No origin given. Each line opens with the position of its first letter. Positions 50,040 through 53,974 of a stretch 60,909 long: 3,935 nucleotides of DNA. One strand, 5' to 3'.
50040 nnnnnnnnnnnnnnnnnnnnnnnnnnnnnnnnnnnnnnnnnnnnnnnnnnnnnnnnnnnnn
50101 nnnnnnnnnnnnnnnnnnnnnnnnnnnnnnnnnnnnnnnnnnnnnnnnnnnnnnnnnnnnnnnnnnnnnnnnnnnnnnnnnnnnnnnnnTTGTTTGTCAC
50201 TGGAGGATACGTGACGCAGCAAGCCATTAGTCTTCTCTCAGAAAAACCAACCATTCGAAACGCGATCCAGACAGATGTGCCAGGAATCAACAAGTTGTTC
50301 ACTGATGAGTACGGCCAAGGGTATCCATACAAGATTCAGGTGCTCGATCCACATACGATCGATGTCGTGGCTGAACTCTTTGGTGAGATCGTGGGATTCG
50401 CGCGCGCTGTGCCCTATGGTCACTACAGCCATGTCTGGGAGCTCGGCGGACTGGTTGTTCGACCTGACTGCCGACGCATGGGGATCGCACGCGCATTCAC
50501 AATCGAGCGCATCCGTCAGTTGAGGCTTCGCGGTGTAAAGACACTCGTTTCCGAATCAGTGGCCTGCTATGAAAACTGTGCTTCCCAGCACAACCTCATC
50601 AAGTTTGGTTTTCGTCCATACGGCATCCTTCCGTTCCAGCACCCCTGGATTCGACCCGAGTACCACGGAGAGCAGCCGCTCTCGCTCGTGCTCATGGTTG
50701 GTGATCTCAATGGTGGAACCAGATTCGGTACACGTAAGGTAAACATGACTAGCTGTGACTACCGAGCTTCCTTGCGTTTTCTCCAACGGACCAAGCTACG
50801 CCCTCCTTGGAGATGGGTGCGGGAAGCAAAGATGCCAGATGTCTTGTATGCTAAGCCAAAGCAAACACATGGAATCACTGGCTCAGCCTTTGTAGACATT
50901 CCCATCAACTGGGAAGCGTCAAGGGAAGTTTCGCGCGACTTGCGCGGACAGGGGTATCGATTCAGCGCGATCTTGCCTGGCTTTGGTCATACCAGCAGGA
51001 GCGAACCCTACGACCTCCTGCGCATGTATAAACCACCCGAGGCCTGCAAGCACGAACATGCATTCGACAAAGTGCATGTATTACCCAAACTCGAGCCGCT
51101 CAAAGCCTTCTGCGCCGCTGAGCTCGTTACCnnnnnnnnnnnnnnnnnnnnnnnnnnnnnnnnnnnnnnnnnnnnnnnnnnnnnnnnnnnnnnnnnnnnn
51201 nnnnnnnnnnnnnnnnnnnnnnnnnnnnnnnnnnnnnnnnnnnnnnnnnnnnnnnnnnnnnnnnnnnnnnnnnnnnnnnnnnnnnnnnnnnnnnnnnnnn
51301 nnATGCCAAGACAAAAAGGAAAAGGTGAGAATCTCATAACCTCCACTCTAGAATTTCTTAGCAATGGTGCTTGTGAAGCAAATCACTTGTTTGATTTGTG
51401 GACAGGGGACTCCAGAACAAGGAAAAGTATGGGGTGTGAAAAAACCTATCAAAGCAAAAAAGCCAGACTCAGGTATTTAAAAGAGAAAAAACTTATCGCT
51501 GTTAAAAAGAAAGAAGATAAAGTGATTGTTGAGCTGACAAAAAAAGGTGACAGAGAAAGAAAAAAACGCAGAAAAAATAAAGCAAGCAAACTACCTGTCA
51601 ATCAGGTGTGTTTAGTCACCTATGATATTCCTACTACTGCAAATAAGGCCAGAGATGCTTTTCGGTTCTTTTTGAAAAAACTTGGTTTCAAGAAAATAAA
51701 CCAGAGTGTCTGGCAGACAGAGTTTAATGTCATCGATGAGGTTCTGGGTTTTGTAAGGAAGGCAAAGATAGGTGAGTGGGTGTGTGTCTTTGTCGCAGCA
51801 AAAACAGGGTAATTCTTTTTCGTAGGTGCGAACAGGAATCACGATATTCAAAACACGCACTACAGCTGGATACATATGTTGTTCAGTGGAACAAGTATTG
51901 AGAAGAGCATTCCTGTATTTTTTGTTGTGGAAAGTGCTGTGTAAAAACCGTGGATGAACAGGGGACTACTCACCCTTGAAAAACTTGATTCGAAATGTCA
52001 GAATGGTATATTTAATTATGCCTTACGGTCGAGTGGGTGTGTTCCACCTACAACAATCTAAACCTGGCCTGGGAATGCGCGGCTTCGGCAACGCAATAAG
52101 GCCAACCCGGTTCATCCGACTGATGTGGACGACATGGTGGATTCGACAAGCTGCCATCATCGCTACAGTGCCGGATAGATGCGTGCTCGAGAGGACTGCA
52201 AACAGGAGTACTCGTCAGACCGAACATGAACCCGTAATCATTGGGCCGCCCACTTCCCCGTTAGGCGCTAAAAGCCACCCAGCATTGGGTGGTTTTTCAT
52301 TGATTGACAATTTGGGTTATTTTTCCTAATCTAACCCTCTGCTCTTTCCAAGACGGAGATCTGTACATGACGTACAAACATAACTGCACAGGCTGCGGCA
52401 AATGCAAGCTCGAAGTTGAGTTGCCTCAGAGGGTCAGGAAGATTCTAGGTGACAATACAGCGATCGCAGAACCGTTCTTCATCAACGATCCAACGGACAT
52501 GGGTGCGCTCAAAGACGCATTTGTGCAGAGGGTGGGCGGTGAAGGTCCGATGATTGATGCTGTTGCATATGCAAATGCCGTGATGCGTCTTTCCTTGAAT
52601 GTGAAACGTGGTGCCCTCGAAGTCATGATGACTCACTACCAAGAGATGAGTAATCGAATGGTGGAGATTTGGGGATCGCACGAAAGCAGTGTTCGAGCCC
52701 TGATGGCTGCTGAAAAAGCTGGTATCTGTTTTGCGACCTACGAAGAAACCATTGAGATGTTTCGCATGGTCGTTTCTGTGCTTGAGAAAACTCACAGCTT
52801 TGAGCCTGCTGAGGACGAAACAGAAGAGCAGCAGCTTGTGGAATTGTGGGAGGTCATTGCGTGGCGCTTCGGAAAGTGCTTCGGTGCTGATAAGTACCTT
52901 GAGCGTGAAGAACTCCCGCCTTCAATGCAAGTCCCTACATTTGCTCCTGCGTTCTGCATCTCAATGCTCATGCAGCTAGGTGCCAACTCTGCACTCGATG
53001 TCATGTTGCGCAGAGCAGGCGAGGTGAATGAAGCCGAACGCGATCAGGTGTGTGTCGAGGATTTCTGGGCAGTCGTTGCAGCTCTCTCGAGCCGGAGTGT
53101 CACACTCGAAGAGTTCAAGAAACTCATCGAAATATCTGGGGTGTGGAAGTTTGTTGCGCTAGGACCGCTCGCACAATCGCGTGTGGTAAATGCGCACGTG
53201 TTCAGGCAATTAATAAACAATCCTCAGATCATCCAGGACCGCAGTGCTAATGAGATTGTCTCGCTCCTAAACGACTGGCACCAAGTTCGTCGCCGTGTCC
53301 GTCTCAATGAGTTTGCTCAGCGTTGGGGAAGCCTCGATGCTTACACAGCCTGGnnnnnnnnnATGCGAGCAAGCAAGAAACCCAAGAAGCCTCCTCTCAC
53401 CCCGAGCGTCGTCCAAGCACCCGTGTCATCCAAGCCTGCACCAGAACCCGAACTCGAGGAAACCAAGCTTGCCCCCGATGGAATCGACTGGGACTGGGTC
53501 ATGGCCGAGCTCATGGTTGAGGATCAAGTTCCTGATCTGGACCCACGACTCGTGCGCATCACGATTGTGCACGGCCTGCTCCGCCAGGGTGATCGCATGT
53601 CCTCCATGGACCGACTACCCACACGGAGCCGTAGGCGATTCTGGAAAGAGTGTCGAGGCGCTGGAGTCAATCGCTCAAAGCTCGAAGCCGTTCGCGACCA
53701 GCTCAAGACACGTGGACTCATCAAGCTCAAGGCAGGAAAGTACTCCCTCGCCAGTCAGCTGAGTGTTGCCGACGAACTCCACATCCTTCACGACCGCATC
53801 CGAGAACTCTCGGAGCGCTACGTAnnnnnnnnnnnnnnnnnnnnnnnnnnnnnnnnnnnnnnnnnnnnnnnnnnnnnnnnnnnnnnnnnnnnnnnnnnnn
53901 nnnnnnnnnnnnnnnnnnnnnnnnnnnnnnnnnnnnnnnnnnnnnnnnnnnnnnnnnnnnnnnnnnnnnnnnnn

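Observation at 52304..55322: Tandem paralogous module of unknown function, once interrupted by a single in-frame TGA and once as a fused 470-aa ORF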

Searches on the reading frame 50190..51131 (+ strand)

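Call 10: search_protein_families(library=ncbifam, proteins=[window:50190-51131:+], max_evalue=0.01)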
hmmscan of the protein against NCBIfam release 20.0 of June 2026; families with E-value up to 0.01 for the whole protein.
window:50190-51131:+ (314 aa): 2 families
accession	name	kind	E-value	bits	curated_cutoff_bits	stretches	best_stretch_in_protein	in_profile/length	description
NF040503.1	resist_ArsN1a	equivalog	0.0016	18.2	170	1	54-146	46-138/159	arsinothricin resistance N-acetyltransferase ArsN1 family A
NF000165.3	AAC_6p_Entco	exception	0.0046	16.8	300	1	34-100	22-88/178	aminoglycoside N-acetyltransferase AAC(6')-Ii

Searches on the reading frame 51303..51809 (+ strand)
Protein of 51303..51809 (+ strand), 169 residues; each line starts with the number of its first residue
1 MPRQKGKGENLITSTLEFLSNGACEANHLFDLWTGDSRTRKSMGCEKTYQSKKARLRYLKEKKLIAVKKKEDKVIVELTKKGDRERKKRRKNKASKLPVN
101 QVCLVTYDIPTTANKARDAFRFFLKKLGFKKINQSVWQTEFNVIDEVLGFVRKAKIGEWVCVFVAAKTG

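Call 10: search_protein_families(library=ncbifam, proteins=[window:51303-51809:+], max_evalue=0.01)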
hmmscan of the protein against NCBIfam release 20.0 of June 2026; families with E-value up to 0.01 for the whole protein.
window:51303-51809:+ (169 aa): 2 families
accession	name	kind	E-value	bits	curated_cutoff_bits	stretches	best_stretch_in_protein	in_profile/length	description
TIGR01573.1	cas2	equivalog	0.00014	22.1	24.5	1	103-141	3-42/96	CRISPR-associated endonuclease Cas2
NF050184.1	VpaChn25_0724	subfamily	0.00027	21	65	1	41-88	29-76/88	VpaChn25_0724 family phage protein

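Call 21: search_protein_families(library=pfam, proteins=[window:51303-51809:+], max_evalue=0.00001)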
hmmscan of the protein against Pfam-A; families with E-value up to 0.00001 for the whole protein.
window:51303-51809:+ (169 aa): 1 family
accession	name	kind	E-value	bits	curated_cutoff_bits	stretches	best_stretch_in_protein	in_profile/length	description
PF20803.2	PaaX_M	-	2.4e-11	44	24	1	103-167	9-73/83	PaaX protein central Cas2-like domain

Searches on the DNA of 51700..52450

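Call 26: search_rna_families(source=window, start=51700, end=52450, threshold=evalue, max_evalue=10, show_alignments=2)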
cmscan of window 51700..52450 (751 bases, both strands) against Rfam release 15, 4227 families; matches with E-value up to 10: 2.
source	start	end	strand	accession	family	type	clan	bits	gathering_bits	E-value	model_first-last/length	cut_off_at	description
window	52144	52173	-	RF03725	mir-7094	Gene; miRNA;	-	17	90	1.4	15-44/60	no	mir-7094 microRNA precursor family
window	51834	51878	-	RF02182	ST7-AS2_2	Gene; lncRNA;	-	10.8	45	9.7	1-47/47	no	ST7 antisense RNA 2 conserved region 2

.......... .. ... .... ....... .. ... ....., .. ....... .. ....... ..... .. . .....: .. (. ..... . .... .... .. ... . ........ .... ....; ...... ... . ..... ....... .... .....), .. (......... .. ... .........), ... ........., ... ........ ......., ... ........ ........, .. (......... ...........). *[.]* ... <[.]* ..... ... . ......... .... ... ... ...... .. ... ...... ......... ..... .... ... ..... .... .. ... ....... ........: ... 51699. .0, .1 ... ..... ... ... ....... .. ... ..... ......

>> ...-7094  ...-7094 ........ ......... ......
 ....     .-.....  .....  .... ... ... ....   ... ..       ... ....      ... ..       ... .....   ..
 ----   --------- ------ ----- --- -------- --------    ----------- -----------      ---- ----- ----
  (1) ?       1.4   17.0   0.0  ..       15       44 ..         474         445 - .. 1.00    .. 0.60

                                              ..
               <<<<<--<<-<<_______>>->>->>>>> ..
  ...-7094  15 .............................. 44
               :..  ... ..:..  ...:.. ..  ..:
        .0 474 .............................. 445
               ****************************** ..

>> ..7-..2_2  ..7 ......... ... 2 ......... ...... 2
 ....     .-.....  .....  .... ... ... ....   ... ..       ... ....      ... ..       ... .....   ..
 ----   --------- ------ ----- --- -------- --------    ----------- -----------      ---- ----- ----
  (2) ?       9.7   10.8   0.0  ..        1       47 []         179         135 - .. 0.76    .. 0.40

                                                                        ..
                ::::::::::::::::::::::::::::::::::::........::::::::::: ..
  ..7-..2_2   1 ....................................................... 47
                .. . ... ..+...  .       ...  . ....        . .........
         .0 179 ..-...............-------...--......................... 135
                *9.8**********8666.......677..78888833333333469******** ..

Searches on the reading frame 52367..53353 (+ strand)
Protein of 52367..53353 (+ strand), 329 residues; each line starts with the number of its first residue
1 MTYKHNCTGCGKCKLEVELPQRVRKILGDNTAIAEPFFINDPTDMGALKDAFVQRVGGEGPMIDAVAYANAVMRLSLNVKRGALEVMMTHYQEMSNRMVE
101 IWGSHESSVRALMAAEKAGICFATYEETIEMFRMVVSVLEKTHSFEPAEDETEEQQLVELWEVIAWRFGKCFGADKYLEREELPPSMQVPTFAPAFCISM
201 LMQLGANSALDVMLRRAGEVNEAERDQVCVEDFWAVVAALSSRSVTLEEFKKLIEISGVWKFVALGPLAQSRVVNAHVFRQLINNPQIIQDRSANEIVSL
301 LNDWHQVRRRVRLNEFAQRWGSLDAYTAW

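Call 5: search_protein_families(library=pfam, proteins=[window:52367-53353:+], max_evalue=1)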
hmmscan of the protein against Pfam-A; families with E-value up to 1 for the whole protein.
window:52367-53353:+ (329 aa): 1 family
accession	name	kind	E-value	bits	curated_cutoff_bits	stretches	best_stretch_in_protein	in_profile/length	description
PF00778.23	DIX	-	0.08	13.2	22.2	1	241-278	22-59/77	DIX domain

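Call 10: search_protein_families(library=ncbifam, proteins=[window:52367-53353:+], max_evalue=0.01)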
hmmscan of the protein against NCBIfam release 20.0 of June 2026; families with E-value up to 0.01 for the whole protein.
window:52367-53353:+ (329 aa): 0 families

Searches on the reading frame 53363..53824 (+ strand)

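Call 5: search_protein_families(library=pfam, proteins=[window:53363-53824:+], max_evalue=1)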
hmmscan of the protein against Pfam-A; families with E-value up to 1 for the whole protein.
window:53363-53824:+ (154 aa): 1 family
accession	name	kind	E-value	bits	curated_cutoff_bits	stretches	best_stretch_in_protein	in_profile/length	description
PF01985.26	CRS1_YhbY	-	0.063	14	27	1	100-139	25-64/84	CRS1 / YhbY (CRM) domain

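Call 10: search_protein_families(library=ncbifam, proteins=[window:53363-53824:+], max_evalue=0.01)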
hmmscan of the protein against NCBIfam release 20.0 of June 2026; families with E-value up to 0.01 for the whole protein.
window:53363-53824:+ (154 aa): 0 families
